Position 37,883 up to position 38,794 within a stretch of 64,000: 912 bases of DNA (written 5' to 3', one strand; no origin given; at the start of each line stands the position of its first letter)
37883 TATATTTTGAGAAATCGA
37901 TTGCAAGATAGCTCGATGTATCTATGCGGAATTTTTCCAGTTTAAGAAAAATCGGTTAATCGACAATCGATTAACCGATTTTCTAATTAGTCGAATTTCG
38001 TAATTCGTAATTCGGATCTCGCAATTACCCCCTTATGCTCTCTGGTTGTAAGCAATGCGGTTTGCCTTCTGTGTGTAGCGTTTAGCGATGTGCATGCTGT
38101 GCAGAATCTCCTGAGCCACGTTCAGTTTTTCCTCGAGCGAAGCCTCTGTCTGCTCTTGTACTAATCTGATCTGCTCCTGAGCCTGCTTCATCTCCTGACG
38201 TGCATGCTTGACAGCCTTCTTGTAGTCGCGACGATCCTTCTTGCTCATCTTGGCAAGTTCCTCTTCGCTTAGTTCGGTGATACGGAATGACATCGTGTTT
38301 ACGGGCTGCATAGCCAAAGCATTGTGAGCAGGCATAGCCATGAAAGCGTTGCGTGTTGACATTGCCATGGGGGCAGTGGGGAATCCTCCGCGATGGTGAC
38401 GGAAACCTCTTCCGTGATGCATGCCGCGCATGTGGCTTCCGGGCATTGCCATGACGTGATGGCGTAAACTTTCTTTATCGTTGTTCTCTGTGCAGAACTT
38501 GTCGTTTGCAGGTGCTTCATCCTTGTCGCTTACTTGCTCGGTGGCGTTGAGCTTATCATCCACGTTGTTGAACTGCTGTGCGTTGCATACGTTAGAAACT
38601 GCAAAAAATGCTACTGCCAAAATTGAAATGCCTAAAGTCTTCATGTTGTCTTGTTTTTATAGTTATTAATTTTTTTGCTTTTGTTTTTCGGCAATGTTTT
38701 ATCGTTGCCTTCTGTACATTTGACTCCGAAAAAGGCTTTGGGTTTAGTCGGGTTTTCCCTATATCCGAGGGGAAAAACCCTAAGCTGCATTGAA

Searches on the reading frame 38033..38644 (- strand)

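Call 15: search_protein_families(library=pfam, proteins=[window:38033-38644:-])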
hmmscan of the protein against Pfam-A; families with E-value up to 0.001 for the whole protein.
window:38033-38644:- (203 aa): 0 families

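Call 17: search_protein_families(library=ncbifam, proteins=[window:38033-38644:-], max_evalue=1)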
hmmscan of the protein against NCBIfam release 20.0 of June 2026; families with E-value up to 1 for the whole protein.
window:38033-38644:- (203 aa): 3 families
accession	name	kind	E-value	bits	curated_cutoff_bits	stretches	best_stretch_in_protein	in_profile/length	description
TIGR00549.1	mevalon_kin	equivalog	0.097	12.1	163.05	1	130-190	189-246/276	mevalonate kinase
NF047444.1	Sig54regLepto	equivalog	0.16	11.7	240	1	121-194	41-117/149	LEPBI_I1174 family sigma 54-regulated protein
NF041258.1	motor_HelR_2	exception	0.19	9.8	1100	1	105-196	410-500/713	RNA polymerase recycling motor ATPase HelR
